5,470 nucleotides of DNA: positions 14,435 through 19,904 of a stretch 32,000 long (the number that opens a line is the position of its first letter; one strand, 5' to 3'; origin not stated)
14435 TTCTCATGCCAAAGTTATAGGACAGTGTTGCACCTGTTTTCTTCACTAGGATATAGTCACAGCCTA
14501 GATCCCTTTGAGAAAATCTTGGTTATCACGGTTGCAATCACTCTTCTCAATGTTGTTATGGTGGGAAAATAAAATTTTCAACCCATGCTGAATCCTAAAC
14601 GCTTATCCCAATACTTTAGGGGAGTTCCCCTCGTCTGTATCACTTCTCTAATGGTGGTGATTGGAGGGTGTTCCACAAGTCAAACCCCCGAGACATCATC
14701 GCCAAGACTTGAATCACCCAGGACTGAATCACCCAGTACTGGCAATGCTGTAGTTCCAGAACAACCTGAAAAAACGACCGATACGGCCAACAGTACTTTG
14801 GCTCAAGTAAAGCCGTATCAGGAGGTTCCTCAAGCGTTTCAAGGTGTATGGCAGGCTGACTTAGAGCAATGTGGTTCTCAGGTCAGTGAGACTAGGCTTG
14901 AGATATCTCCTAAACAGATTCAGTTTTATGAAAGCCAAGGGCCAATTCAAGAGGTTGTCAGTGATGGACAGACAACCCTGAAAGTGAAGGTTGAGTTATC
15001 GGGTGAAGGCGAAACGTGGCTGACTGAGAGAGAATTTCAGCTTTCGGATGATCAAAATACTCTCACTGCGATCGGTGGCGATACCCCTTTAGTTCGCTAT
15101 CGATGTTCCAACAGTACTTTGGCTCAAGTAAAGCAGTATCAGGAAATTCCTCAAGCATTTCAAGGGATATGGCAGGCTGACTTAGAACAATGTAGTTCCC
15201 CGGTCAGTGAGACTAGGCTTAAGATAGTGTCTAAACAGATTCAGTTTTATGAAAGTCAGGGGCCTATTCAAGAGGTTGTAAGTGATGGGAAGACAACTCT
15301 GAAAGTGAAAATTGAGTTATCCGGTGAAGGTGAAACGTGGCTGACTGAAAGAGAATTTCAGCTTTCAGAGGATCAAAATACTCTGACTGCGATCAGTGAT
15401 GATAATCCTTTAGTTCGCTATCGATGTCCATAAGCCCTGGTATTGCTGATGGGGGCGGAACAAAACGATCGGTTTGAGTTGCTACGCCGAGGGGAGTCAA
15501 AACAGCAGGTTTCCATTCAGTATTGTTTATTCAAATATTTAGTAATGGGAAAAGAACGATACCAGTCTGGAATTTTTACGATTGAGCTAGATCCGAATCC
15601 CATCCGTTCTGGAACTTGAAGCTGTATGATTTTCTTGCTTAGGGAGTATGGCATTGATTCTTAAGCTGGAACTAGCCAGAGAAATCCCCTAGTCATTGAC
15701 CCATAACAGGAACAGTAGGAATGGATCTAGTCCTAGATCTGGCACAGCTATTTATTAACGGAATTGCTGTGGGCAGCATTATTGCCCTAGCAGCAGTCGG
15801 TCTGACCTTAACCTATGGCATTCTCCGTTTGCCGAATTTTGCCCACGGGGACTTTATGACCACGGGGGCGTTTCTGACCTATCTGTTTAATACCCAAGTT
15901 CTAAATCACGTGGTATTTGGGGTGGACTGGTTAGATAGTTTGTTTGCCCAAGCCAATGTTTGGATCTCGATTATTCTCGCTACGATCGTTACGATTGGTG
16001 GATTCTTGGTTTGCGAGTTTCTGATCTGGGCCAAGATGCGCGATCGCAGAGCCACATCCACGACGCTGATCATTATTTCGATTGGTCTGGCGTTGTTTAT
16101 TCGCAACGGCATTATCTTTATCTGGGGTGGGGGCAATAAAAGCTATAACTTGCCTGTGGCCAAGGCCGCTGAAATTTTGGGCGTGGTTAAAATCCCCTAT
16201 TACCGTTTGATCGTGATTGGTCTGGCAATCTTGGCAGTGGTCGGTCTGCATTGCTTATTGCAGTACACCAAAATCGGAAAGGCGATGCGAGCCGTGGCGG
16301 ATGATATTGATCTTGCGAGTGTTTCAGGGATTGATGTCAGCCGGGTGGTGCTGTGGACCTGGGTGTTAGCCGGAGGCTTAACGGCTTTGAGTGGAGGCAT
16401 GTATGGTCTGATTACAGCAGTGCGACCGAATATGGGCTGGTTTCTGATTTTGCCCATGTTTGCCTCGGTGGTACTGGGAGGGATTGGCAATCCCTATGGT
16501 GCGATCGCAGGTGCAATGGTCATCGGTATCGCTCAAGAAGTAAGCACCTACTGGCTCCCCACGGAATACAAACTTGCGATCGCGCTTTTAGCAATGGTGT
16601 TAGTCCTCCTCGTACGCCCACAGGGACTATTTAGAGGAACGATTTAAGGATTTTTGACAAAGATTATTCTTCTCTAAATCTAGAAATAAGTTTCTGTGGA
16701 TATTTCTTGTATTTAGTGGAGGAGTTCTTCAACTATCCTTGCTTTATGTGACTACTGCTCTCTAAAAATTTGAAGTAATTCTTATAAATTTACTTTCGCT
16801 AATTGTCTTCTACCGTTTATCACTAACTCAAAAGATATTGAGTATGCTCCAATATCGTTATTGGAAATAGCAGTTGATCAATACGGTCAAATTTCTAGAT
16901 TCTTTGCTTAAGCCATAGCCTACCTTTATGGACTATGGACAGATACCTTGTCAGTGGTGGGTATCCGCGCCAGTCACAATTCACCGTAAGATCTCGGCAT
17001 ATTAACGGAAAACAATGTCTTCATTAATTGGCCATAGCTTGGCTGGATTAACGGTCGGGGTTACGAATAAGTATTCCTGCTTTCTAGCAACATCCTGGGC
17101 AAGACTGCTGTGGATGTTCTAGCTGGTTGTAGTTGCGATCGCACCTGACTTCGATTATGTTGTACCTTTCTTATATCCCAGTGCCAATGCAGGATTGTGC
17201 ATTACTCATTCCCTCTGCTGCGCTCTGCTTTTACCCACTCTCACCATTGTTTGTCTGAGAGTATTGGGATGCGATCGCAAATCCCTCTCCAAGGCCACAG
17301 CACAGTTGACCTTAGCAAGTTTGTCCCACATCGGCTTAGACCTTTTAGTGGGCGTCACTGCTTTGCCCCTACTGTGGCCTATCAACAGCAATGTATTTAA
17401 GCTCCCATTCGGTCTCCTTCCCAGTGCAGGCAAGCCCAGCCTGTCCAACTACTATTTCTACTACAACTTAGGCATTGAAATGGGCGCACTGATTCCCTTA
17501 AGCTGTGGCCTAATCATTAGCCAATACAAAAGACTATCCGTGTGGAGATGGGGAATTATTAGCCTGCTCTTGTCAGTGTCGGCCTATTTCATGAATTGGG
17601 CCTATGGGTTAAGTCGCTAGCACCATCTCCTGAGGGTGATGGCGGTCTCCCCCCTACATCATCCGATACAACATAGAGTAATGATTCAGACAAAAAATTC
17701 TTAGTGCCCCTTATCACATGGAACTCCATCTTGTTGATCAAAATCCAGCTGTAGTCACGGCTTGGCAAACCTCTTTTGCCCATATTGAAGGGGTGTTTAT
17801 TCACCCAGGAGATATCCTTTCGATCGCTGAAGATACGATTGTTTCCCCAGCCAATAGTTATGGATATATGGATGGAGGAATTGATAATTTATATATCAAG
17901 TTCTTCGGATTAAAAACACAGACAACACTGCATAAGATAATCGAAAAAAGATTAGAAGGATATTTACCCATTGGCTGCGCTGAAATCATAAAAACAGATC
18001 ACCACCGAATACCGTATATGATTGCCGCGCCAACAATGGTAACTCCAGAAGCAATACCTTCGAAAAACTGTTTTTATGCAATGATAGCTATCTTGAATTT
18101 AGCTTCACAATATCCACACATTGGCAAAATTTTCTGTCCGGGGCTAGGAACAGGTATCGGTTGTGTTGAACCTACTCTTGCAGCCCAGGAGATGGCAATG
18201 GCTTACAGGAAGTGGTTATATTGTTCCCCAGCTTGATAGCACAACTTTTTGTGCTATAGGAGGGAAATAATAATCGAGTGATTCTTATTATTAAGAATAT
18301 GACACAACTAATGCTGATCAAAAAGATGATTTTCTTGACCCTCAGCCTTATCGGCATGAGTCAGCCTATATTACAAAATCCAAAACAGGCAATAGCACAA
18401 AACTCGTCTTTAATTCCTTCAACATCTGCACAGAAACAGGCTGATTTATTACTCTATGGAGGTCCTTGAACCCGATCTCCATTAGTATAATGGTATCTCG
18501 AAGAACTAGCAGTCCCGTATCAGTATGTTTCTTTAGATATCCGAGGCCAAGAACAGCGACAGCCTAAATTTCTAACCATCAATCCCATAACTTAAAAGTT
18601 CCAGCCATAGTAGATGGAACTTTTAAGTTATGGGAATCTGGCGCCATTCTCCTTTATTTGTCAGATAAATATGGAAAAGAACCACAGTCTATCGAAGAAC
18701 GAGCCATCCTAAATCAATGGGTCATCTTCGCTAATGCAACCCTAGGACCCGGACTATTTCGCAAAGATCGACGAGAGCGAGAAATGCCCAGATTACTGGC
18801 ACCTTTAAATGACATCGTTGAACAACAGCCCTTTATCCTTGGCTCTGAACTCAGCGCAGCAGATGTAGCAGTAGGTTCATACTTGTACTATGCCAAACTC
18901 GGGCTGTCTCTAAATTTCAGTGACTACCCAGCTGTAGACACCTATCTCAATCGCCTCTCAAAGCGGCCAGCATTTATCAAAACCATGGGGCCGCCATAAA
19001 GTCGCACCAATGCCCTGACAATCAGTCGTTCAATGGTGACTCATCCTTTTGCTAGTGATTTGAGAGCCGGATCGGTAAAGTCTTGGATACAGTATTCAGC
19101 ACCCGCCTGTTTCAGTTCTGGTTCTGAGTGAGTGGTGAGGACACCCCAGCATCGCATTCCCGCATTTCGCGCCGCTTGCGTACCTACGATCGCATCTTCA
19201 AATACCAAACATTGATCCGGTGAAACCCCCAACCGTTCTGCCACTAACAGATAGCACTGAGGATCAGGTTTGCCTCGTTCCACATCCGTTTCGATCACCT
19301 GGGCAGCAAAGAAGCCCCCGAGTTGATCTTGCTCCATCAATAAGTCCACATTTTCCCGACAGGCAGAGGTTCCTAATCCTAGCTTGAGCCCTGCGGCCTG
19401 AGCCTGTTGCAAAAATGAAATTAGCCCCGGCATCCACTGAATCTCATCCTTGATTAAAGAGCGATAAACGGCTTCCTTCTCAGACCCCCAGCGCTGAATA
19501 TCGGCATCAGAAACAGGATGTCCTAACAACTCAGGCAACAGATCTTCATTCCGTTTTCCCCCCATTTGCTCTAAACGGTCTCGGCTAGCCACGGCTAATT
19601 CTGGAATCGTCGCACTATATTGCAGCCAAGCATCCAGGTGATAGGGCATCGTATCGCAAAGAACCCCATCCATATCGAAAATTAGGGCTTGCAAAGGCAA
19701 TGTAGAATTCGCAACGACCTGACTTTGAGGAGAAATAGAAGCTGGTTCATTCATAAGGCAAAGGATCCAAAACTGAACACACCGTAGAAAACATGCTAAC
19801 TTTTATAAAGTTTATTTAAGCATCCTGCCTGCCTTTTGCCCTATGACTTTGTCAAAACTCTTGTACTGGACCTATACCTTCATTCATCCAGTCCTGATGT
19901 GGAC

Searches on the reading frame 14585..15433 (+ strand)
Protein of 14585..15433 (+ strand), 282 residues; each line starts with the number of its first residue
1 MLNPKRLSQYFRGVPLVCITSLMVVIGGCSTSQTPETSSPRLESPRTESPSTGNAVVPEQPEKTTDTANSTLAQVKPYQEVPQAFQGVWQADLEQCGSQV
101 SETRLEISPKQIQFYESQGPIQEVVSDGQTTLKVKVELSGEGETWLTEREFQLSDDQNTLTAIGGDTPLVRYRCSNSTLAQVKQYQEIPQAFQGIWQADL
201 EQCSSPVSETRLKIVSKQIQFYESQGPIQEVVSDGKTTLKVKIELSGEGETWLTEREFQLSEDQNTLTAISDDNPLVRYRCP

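Call 19: search_protein_families(library=pfam, proteins=[window:14585-15433:+], max_evalue=0.001)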
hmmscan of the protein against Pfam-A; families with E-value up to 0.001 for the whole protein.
window:14585-15433:+ (282 aa): 2 families
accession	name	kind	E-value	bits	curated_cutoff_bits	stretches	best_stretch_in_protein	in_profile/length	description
PF19912.4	DUF6385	-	1.3e-05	25.6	26.8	0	124-152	12-41/82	Domain of unknown function (DUF6385)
PF23038.1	KOW6_SPT51-2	-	0.00047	20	27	0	226-252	19-43/51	Transcription elongation factor SPT5 homolog 1/2, KOW6 domain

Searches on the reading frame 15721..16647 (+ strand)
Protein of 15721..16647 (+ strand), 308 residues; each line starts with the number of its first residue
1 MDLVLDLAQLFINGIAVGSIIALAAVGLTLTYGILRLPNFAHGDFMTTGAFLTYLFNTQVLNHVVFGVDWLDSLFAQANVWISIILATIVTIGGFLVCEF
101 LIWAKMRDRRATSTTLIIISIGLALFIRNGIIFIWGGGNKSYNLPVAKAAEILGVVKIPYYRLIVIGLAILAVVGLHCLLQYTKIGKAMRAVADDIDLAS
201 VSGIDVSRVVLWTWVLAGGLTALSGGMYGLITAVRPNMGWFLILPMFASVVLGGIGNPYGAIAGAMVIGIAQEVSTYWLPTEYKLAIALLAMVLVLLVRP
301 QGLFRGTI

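Call 19: search_protein_families(library=pfam, proteins=[window:15721-16647:+], max_evalue=0.001)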
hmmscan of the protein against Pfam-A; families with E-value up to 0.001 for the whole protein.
window:15721-16647:+ (308 aa): 1 family
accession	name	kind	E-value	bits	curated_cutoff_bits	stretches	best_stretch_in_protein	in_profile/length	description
PF02653.21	BPD_transp_2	-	1.1e-52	179.3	26.8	1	11-296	2-269/269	Branched-chain amino acid transport system / permease component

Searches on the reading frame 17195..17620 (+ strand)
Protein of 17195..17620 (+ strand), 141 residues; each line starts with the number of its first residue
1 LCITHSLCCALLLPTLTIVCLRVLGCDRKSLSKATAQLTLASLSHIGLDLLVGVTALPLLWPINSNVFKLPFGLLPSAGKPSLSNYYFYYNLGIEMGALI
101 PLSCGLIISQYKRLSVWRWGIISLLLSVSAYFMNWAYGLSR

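Call 19: search_protein_families(library=pfam, proteins=[window:17195-17620:+], max_evalue=0.001)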
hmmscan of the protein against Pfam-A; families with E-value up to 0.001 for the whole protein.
window:17195-17620:+ (141 aa): 1 family
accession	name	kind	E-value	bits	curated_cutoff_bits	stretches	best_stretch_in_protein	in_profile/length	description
PF04307.19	YdjM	-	5.2e-07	29.8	29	1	3-135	64-175/176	YdjM inner membrane protein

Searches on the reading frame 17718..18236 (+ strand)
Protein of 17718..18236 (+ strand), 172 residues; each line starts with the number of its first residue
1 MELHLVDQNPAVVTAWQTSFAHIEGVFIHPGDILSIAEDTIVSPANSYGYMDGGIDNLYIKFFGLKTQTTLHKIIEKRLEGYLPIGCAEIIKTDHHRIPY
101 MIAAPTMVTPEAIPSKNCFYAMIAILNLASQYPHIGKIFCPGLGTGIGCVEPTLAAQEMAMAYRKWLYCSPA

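Call 19: search_protein_families(library=pfam, proteins=[window:17718-18236:+], max_evalue=0.001)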
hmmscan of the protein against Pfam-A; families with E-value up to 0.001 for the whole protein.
window:17718-18236:+ (172 aa): 2 families
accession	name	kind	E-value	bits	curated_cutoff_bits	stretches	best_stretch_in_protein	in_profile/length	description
PF01661.27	Macro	-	7.7e-09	36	22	1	42-157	1-116/118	Macro domain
PF14519.12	Macro_2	-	1.1e-08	35.2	27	1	40-166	81-223/290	Macro-like domain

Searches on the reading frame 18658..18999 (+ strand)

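Call 60: search_protein_families(library=pfam, proteins=[window:18658-18999:+], max_evalue=0.001)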
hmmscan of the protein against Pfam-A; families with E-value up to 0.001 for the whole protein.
window:18658-18999:+ (113 aa): 3 families
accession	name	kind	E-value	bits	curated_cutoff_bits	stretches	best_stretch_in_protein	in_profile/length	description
PF13410.11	GST_C_2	-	5.8e-07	30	24.9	1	37-99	5-69/69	Glutathione S-transferase, C-terminal domain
PF14497.11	GST_C_3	-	1.1e-06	29.2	21.6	1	37-105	25-96/104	Glutathione S-transferase, C-terminal domain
PF00043.30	GST_C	-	6.2e-06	26.8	20.7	1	37-104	25-93/93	Glutathione S-transferase, C-terminal domain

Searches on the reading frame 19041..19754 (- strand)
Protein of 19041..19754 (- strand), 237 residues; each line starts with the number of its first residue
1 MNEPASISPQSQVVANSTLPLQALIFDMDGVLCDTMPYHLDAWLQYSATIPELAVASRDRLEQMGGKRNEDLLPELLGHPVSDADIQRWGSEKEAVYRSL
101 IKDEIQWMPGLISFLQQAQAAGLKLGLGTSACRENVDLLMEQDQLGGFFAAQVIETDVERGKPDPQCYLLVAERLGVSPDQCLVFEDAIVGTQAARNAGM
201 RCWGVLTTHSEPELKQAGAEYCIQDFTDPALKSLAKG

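Call 60: search_protein_families(library=pfam, proteins=[window:19041-19754:-], max_evalue=0.001)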
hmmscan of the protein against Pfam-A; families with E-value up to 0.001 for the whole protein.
window:19041-19754:- (237 aa): 4 families
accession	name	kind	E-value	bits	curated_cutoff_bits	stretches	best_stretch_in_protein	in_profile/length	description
PF13419.12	HAD_2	-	5.4e-28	98.7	23.8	1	24-205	1-178/178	Haloacid dehalogenase-like hydrolase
PF00702.32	Hydrolase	-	1.2e-27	98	26.4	1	22-199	2-191/191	haloacid dehalogenase-like hydrolase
PF13242.12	Hydrolase_like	-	1.2e-05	25.5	22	1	160-228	2-74/75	HAD-hyrolase-like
PF12710.13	HAD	-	8e-05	23.6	27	1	25-161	2-135/189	haloacid dehalogenase-like hydrolase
